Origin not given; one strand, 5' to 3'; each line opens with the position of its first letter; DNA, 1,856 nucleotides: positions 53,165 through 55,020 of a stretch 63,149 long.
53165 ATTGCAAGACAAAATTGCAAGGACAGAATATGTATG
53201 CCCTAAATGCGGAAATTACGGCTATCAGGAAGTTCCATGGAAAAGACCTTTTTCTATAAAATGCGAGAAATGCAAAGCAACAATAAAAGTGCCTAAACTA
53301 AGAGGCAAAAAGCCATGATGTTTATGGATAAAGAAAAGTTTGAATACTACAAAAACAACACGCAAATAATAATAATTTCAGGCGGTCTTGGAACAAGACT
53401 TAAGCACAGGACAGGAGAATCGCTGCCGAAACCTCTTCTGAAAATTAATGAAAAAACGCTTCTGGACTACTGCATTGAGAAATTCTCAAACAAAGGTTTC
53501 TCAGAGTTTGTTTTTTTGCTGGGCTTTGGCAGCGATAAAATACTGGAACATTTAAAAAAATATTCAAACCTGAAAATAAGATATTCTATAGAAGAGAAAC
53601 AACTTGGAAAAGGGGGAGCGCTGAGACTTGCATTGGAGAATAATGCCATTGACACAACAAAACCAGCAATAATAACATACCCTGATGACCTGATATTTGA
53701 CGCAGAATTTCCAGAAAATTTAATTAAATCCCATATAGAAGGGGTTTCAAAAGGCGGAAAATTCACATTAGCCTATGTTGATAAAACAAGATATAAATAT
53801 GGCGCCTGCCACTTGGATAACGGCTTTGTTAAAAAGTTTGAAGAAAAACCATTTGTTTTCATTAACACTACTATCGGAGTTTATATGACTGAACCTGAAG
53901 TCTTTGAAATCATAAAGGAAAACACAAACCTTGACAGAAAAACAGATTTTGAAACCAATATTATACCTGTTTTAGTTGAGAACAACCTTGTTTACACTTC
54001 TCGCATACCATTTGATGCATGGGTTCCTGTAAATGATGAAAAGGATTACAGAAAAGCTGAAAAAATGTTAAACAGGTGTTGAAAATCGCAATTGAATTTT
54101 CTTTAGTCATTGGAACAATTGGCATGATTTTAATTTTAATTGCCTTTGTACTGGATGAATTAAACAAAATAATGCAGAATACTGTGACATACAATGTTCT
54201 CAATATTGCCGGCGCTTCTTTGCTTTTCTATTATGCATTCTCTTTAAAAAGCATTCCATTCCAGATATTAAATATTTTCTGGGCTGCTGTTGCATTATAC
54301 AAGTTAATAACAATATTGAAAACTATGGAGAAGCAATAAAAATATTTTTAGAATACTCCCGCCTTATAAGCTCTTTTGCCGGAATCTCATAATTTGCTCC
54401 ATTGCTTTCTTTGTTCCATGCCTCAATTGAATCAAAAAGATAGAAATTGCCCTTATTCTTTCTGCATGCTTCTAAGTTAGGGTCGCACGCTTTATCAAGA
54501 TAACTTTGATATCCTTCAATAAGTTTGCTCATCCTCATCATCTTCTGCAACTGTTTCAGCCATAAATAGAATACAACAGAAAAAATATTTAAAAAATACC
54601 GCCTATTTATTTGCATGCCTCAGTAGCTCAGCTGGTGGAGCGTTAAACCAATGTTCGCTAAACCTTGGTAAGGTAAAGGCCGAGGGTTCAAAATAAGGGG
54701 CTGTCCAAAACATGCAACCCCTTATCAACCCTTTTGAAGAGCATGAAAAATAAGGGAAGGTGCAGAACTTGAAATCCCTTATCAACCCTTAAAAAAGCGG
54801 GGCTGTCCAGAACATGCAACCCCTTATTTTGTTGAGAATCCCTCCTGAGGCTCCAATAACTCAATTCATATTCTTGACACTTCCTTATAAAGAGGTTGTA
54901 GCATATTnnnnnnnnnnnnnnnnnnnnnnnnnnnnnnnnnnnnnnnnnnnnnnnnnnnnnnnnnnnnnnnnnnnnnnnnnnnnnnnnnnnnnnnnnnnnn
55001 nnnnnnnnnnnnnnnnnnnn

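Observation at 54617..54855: tRNA-Thr with an intron inside the anticodon stem and a 146-nt T-loop intron homologous to the tRNA-Ala intron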

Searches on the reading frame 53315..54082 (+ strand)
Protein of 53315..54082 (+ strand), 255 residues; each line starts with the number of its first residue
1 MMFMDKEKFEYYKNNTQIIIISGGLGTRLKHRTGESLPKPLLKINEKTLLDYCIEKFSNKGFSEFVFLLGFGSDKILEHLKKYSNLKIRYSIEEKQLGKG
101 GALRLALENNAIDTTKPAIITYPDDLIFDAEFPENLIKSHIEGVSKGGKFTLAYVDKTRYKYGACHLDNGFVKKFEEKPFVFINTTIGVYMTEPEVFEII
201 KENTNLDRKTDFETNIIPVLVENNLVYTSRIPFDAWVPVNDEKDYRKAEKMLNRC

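Call 18: search_protein_families(library=pfam, proteins=[window:53315-54082:+])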
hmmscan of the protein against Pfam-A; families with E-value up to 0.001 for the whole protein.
window:53315-54082:+ (255 aa): 2 families
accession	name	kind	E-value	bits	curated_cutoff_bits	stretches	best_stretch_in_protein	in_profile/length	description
PF00483.29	NTP_transferase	-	3e-25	89.6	21.2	1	19-250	3-240/245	Nucleotidyl transferase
PF12804.13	NTP_transf_3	-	3.6e-08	34.2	27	1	19-139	2-110/160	MobA-like NTP transferase domain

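Call 61: find_homologous_proteins(query=window:53315-54082:+, max_evalue=1e-30)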
Query window:53315-54082:+ (255 aa): 23 proteins with E <= 1e-30 among 523 candidates.
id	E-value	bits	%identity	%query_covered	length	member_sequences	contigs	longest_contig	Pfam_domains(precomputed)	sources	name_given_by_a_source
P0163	1.4e-167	574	100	100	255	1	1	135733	PF00483.30,PF12804.14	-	-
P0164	1.6e-73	265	49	98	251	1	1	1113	PF00483.30,PF12804.14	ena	-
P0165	3.2e-73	264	48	94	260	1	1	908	PF00483.30,PF12804.14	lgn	-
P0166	1.4e-72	262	48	93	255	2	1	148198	PF00483.30,PF12804.14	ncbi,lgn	-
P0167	1.5e-72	262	47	93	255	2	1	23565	PF00483.30,PF12804.14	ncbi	-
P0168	3.0e-72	261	47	94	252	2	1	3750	PF00483.30,PF12804.14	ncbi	-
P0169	1.9e-70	255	46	96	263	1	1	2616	PF00483.30,PF12804.14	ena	-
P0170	2.9e-70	255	45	93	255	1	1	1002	PF00483.30,PF12804.14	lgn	-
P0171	8.5e-70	253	46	94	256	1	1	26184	PF00483.30,PF12804.14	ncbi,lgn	-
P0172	4.3e-69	251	46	94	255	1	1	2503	PF00483.30,PF12804.14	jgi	-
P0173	3.8e-67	245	48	95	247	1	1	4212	PF00483.30,PF12804.14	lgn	-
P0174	2.6e-65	239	48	95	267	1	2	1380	PF00483.30,PF12804.14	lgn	-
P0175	1.1e-63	233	44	95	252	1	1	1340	PF00483.30,PF12804.14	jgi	jgi:NDP-sugar pyrophosphorylase family protein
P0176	1.1e-62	230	43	95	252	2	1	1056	PF00483.30,PF12804.14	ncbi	-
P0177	7.8e-54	201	40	93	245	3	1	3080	PF00483.30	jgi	jgi:NDP-sugar pyrophosphorylase family protein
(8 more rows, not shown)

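Call 93: find_encoding_contigs(protein=P0163, flank=4000, max_places=5)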
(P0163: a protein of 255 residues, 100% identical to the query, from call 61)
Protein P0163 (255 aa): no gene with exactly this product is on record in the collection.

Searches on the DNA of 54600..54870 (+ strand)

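Call 57: build_rna_model(alignment_id=A2, structure=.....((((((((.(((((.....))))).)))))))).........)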
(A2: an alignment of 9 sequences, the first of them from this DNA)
Model R1 built from alignment A2 (9 sequences, 47 columns); structure: as given.
model positions 45; base pairs 13; branch points 0; effective number of sequences 9; information 1.036 bits per position. Calibrated on 0.2 Mb of random sequence (short: E-values are rough).
structure used (alignment columns):
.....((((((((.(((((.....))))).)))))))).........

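Call 58: search_with_rna_model(model_id=R1, source=window, filters=off, max_evalue=10)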
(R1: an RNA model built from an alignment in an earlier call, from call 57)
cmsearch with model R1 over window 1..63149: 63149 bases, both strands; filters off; matches with E-value up to 10: 27.
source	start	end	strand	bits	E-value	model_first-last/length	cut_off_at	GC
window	9805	9849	-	62.4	1.1e-15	1-45/45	no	0.53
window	54689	54733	+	61.9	1.5e-15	1-45/45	no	0.44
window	9706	9750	-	54.3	2.6e-13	1-45/45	no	0.44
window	54746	54790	+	49.1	8.9e-12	1-45/45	no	0.38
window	54791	54835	+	43.7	3.3e-10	1-45/45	no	0.44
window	9774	9804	-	29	7e-06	6-36/45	no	0.42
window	2432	2477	-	11.8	0.74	1-45/45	no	0.37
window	1329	1352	+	11.8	0.74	1-45/45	no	0.29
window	62077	62101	-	11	1.3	1-45/45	no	0.28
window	16317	16337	-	10.8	1.5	1-45/45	no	0.29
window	16551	16584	+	10.5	1.8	1-45/45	no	0.32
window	61981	61998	+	10.4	1.9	1-45/45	no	0.22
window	7848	7882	-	10.4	2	1-45/45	no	0.4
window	16498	16519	+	9.6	3.3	1-45/45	no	0.14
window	31306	31347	+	9.3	4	1-45/45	no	0.21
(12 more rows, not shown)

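Call 59: search_with_rna_model(model_id=R1, sources=[L008, L009, L010, L011, L014, L015, L016, L017, L018, L019, L020, L021, L022], filters=off, max_evalue=10)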
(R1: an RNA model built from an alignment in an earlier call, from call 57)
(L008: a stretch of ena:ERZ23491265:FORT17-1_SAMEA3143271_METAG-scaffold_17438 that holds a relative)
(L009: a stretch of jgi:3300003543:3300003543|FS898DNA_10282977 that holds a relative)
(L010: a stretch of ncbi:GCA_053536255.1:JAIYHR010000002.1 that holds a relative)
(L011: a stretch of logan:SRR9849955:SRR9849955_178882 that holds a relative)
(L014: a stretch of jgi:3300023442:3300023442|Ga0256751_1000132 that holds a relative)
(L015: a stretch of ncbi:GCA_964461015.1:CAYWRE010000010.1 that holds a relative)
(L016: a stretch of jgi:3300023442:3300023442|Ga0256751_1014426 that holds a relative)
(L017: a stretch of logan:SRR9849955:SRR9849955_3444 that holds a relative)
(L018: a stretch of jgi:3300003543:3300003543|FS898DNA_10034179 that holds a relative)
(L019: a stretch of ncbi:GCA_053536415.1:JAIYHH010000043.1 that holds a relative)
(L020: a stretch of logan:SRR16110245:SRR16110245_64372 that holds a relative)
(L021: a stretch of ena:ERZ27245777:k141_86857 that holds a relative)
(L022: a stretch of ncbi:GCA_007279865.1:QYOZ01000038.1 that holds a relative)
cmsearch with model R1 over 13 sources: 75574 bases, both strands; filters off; matches with E-value up to 10: 33.
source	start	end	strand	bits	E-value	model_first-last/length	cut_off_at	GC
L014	11832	11876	-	62.4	1.3e-15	1-45/45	no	0.53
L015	52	96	-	60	6.8e-15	1-45/45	no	0.56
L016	39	83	-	60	6.8e-15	1-45/45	no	0.56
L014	11733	11777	-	54.3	3.2e-13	1-45/45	no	0.44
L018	158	201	-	53.6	5.1e-13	1-45/45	no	0.57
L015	1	40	-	50.6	3.8e-12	1-45/45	no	0.47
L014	11801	11831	-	29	8.4e-06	6-36/45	no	0.42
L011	8260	8286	-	27.9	1.7e-05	8-34/45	no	0.63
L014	4459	4504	-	11.8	0.89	1-45/45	no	0.37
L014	3356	3379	+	11.8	0.89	1-45/45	no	0.29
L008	3766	3783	-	11.1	1.5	1-45/45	no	0.33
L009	990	1007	-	11.1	1.5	1-45/45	no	0.33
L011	983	1007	+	11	1.5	1-45/45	no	0.28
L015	60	93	+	10.9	1.6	5-38/45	no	0.53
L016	47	80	+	10.9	1.6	5-38/45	no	0.53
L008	4063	4093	+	10.5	2.2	1-45/45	no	0.19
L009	1287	1317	+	10.5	2.2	1-45/45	no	0.19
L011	1086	1103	-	10.4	2.3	1-45/45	no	0.22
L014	9875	9909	-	10.4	2.4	1-45/45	no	0.4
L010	4037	4058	-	10.1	2.9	1-45/45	no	0.32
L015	3645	3667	-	9.8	3.5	1-45/45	no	0.26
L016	1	13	-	9.4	4.6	15-27/45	no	0.54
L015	4032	4056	-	9.3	4.9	1-45/45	no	0.24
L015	1129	1178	+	8.9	6.6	1-45/45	no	0.3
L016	1116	1165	+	8.9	6.6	1-45/45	no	0.3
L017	803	852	+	8.9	6.6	1-45/45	no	0.3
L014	11840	11873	+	8.8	7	5-38/45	no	0.5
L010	11058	11079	-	8.8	7.1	1-45/45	no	0.41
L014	8509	8540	+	8.5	8.3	1-45/45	no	0.16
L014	5684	5710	+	8.5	8.7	1-45/45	no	0.37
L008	3266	3285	-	8.4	9.3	1-45/45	no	0.2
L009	490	509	-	8.4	9.3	1-45/45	no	0.2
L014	10372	10400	+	8.3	9.5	1-45/45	no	0.38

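Call 67: search_rna_families(source=window, start=54600, end=54870, threshold=evalue, max_evalue=10, show_alignments=2)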
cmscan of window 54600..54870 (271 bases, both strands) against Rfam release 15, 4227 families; matches with E-value up to 10: 9.
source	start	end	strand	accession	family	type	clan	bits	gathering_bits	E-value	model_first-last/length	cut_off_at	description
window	54687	54724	-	RF00737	mir-322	Gene; miRNA;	-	17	62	0.73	1-84/84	no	mir-322 microRNA precursor family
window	54708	54767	+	RF00657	mir-184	Gene; miRNA;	-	15.6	54.1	0.63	1-86/86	no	mir-184 microRNA precursor family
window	54708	54767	-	RF00657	mir-184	Gene; miRNA;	-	15.3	54.1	0.78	1-86/86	no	mir-184 microRNA precursor family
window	54775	54870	-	RF01069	purD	Cis-reg;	-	15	41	1.9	37-125/125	5'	purD RNA motif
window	54736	54771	+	RF01306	sR52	Gene; snRNA; snoRNA; CD-box;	-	14.9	50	0.66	1-60/60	no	Small nucleolar RNA sR52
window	54687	54753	-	RF04319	BTncRNA_FopS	Gene; sRNA;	-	14.2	56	8.5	1-71/71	no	Bacteroidetes FopS (family of paralogous sRNAs)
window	54739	54792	+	RF00659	mir-365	Gene; miRNA;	-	13.1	62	7.4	1-86/86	no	mir-365 microRNA precursor family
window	54600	54617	-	RF01078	PK-PYVV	Cis-reg;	-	13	65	7.6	1-58/58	no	3'-terminal pseudoknot in PYVV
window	54794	54847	+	RF00189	SNORD95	Gene; snRNA; snoRNA; CD-box;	-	12.6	55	5.4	1-68/68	no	Small nucleolar RNA SNORD95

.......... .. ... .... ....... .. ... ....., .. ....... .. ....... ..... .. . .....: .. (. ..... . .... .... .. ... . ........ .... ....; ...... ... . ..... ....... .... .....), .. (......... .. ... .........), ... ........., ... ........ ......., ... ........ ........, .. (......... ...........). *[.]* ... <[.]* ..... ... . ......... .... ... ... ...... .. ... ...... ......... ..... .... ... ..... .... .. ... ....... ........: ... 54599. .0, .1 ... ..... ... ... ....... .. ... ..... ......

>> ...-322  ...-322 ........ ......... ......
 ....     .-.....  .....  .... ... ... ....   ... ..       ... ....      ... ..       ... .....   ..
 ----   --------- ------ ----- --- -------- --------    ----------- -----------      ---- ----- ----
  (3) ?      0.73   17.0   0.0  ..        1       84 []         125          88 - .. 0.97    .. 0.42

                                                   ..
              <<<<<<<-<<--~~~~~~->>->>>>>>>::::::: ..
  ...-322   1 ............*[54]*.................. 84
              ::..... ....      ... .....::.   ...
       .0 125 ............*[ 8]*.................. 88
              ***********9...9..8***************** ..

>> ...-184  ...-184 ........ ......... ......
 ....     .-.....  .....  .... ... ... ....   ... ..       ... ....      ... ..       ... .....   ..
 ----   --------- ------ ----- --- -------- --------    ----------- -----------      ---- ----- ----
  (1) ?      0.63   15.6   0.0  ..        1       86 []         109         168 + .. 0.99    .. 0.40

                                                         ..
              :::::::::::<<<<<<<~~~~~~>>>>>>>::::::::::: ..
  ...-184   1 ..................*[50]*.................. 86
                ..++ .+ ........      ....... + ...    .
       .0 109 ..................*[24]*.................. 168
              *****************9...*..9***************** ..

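Call 77: search_dna_similar(query=window:54693-54838:+, collection=phages, mode=distant, max_evalue=1)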
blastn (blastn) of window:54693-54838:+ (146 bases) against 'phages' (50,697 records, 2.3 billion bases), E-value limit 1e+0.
No match.

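Call 78: search_dna_similar(query=window:54693-54838:+, collection=plasmids, mode=distant, max_evalue=1)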
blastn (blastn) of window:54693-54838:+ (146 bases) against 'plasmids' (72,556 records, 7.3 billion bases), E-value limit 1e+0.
No match.
